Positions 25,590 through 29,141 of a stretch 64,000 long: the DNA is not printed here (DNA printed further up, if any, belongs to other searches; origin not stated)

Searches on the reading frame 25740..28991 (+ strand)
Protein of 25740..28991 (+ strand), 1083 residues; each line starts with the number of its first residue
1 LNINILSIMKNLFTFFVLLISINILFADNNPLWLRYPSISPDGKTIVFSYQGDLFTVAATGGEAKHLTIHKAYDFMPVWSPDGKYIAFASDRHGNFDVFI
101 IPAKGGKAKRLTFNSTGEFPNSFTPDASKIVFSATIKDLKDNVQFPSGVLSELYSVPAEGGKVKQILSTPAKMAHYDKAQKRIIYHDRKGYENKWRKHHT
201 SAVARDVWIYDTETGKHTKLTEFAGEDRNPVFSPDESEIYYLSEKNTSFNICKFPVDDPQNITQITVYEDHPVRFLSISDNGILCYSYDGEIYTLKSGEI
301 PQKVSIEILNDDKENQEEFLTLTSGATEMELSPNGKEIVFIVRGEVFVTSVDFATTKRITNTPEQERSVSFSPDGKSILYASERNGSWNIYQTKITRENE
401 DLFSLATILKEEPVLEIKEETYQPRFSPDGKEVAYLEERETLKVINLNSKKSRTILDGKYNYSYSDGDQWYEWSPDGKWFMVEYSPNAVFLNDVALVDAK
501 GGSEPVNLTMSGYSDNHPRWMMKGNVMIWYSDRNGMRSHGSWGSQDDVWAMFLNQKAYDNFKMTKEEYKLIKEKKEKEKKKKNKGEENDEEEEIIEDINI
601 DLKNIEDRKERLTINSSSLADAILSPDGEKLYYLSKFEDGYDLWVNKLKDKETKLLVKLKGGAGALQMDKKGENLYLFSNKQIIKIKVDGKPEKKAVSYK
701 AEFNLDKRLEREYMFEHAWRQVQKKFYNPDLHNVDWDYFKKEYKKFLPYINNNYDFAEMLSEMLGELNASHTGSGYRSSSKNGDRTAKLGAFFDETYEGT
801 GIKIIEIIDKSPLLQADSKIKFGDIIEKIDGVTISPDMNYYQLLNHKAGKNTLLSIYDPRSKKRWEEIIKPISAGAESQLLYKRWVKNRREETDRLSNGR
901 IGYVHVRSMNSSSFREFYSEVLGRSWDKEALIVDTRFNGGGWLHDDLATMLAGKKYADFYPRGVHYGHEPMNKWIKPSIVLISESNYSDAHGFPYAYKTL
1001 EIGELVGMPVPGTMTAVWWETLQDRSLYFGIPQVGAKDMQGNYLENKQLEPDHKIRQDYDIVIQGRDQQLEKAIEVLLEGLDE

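Call 11: search_protein_families(library=ncbifam, proteins=[window:25740-28991:+], max_evalue=0.01)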
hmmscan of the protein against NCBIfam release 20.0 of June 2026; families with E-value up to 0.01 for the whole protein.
window:25740-28991:+ (1083 aa): 8 families
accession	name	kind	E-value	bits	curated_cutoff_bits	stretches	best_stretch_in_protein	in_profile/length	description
TIGR02800.1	propeller_TolB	equivalog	5.9e-51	173.7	343.15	4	37-134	240-341/418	Tol-Pal system beta propeller repeat protein TolB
NF053518.1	DipepPtdsDpp5Prph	equivalog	3.3e-22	78.8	900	3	41-141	21-131/655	dipeptidyl-peptidase Dpp5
NF002183.0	PRK01029.1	equivalog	9.7e-21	74.3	405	2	37-135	286-390/429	Tol-Pal system protein TolB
NF003124.0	PRK04043.1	equivalog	4.9e-18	65.1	428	2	205-271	257-321/419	Tol-Pal system protein TolB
NF033523.0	lasso_peptidase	equivalog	1.9e-16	60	400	1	74-134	90-150/638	Atxe2 family lasso peptide isopeptidase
TIGR00225.1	prc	subfamily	0.00039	19.6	218.6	1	766-945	45-198/335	C-terminal processing peptidase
NF052340.1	hydrazine_beta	equivalog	0.00097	18.3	560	0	289-389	127-235/372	hydrazine synthase subunit beta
NF045589.1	Cterm_S41_CtpB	exception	0.0028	16.4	633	1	714-944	41-264/416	carboxyl-terminal processing protease CtpB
